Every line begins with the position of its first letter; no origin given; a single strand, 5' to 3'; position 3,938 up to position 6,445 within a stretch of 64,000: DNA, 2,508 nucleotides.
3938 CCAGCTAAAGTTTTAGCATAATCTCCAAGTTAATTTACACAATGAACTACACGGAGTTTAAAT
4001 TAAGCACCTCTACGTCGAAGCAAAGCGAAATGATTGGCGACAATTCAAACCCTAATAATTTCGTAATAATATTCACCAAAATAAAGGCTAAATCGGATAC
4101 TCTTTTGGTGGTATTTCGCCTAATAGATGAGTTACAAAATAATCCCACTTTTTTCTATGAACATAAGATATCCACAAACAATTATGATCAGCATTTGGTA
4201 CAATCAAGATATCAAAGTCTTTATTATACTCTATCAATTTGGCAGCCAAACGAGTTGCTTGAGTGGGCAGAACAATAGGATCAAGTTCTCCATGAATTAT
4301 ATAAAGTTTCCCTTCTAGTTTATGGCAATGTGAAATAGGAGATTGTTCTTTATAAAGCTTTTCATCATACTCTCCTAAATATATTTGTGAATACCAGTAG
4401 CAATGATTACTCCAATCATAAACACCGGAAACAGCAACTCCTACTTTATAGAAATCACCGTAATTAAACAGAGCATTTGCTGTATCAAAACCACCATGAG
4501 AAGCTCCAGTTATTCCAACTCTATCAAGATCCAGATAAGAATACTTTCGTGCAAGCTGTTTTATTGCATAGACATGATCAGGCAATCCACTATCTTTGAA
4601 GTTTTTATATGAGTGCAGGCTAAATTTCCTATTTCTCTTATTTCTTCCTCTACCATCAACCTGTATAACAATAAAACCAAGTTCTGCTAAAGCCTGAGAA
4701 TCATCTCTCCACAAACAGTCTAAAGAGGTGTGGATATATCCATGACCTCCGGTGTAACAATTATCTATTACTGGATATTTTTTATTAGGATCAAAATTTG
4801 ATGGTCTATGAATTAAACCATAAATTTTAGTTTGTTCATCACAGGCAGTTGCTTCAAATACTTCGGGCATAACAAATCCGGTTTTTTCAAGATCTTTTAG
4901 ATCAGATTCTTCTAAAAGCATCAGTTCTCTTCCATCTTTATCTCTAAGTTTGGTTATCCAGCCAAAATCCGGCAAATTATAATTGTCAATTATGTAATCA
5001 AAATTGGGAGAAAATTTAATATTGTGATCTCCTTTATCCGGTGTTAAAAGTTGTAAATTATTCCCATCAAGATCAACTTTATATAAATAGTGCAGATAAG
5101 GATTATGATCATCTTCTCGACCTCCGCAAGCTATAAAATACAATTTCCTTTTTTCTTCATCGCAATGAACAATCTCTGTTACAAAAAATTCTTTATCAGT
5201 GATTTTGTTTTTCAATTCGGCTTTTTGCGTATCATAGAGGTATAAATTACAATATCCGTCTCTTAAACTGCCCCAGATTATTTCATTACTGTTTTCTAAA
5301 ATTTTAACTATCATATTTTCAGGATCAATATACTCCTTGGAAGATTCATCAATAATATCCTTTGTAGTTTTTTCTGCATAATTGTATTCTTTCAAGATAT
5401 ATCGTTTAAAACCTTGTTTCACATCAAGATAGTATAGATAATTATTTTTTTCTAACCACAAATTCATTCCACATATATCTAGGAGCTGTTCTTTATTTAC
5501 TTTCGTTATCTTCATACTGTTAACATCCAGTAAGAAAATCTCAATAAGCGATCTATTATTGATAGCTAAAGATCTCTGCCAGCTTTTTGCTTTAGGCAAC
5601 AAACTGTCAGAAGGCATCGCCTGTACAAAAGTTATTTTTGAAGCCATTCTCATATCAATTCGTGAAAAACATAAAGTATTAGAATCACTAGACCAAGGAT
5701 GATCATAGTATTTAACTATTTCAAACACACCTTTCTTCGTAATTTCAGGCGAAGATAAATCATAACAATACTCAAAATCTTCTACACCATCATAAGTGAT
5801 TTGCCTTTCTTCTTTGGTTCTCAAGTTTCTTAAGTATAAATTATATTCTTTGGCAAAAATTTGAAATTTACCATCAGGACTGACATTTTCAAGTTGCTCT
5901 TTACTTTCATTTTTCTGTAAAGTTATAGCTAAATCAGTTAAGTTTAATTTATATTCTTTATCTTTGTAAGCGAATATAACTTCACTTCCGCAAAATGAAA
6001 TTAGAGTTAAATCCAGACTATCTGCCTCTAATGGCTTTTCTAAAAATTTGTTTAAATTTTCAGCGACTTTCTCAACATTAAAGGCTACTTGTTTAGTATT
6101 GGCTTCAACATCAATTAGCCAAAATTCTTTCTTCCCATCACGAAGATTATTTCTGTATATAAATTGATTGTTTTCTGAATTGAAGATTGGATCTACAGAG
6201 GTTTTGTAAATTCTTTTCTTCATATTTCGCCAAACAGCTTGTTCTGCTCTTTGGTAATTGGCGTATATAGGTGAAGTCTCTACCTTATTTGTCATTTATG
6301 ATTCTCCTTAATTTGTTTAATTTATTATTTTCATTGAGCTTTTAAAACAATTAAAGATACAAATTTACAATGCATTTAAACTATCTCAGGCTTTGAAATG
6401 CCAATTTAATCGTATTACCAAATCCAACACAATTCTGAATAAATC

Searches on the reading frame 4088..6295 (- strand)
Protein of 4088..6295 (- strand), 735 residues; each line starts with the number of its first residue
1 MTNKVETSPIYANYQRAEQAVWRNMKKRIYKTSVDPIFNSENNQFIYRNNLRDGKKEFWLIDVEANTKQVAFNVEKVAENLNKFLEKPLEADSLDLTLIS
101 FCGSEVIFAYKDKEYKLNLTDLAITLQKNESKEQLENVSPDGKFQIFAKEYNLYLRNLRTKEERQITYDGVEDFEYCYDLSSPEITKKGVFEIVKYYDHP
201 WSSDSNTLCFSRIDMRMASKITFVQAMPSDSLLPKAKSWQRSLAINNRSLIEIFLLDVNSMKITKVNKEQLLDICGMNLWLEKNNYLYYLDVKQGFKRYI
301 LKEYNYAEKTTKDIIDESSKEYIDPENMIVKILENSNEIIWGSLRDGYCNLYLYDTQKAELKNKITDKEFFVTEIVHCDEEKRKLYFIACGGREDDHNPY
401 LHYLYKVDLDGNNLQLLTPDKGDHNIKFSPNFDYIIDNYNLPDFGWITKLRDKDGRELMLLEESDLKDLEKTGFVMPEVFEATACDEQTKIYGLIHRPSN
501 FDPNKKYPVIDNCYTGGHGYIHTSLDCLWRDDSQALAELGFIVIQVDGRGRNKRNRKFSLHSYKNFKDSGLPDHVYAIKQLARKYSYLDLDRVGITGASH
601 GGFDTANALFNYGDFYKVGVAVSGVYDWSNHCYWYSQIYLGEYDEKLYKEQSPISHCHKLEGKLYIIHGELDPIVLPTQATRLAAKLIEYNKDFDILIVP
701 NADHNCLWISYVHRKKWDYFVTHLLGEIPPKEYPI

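Call 15: find_encoding_contigs(protein=window:4088-6295:-, flank=10000, max_places=6)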
Protein window:4088-6295:- (735 aa): 4 contigs read that carry it; 2 places shown.
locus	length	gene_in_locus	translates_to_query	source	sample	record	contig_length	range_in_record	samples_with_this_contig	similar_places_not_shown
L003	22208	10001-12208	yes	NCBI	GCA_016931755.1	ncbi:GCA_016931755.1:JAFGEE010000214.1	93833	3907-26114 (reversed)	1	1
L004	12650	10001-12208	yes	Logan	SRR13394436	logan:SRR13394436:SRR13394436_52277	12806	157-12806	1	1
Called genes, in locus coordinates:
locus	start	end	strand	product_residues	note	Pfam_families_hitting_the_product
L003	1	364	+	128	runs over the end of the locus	PF00861:Ribosomal_L18p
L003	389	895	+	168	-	PF00333:Ribosomal_S5, PF03719:Ribosomal_S5_C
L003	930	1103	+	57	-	PF00327:Ribosomal_L30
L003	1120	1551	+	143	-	PF00828:Ribosomal_L27A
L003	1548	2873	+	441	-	PF00344:SecY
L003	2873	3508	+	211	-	PF00406:ADK, PF13207:AAA_17, PF05191:ADK_lid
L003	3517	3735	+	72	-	PF01176:eIF-1a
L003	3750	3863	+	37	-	PF00444:Ribosomal_L36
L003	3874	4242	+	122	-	PF00416:Ribosomal_S13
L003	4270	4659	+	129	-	PF00411:Ribosomal_S11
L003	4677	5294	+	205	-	PF00163:Ribosomal_S4, PF01479:S4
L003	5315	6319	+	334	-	PF01193:RNA_pol_L, PF01000:RNA_pol_A_bac, PF03118:RNA_pol_A_CTD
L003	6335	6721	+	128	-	PF01196:Ribosomal_L17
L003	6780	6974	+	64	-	PF02609:Exonuc_VII_S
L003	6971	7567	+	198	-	PF00899:ThiF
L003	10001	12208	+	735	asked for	PF00930:DPPIV_N, PF20434:BD-FAE (faint), PF00326:Peptidase_S9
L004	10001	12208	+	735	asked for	PF00930:DPPIV_N, PF20434:BD-FAE (faint), PF00326:Peptidase_S9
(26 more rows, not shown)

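Call 19: find_related_loci(query=window:4088-6295:-, collection=genome_contigs, flank=10000)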
Query window:4088-6295:- (735 aa) in genome_contigs; peptide patterns used: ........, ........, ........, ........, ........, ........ (x = any residue, [..] = any of these).
600 stretches matched a pattern (row limit reached: there are more); 526 encode a relative of the query (tblastn E <= 1e-3); the best 80 are kept; 79 distinct loci.
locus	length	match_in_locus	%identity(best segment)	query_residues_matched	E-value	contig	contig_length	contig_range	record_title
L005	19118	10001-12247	36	13-735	6e-139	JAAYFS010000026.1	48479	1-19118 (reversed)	MAG: Bacillota bacterium isolate AS09scLD_10 181000_AS09, whole genome shotgun sequence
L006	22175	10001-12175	35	14-733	2e-137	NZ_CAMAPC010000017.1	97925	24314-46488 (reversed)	Pseudoalteromonas holothuriae strain CIP 111854 NODE_17, whole genome shotgun sequence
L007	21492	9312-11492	36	12-735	7e-137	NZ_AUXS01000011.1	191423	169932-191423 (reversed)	Pseudoalteromonas luteoviolacea NCIMB 1944 contig_11, whole genome shotgun sequence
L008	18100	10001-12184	34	12-735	7e-126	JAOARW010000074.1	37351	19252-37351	MAG: Carboxylicivirga sp. isolate McD6.26 contig_32574, whole genome shotgun sequence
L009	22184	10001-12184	33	12-735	2e-124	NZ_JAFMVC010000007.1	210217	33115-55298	Carboxylicivirga sp. A043 7_length=210218, whole genome shotgun sequence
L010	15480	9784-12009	33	12-733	7e-124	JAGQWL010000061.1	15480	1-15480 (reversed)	MAG: Bacteroidetes bacterium isolate HKST-UBA127 k127_377981, whole genome shotgun sequence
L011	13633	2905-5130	33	12-733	6e-121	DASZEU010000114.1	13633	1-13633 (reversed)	MAG TPA_asm: Candidatus Angelobacter sp. isolate SMAG_U6502 k141_2192067, whole genome shotgun sequence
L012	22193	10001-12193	34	13-733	6e-119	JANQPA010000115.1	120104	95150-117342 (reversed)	MAG: Saprospiraceae bacterium isolate IP29b_bin.15 k99_481445, whole genome shotgun sequence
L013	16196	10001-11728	35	138-731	7e-117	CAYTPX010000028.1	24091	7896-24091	MAG TPA_asm: uncultured Bacteroidaceae bacterium isolate SRP141132_co3_277 genome assembly, contig: NODE_1532_length_240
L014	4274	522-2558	33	13-731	3e-117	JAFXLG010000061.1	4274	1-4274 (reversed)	MAG: Alistipes sp. isolate RGIG6517 Sheep_Rectum.Co__c3265379, whole genome shotgun sequence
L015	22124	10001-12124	32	41-733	7e-112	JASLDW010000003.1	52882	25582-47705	MAG: Lysobacter sp. isolate SHSU.bins.173 k141_3017230, whole genome shotgun sequence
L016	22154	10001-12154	32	13-730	3e-109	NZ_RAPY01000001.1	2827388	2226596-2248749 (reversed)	Sphingobacterium detergens strain CECT 7938 Ga0244598_101, whole genome shotgun sequence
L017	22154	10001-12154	32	13-730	1e-108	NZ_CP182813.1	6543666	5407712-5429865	Sphingobacterium detergens strain MGMM185 chromosome, complete genome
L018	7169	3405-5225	35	138-735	3e-108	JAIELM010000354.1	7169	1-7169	MAG: Undibacterium sp. isolate co.spades.CONCOCT.1kb_053 c_000000000121, whole genome shotgun sequence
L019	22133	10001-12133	31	41-735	7e-113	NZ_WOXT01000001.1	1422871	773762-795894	Noviluteimonas gilva strain HX-5-24 Scaffold1_1, whole genome shotgun sequence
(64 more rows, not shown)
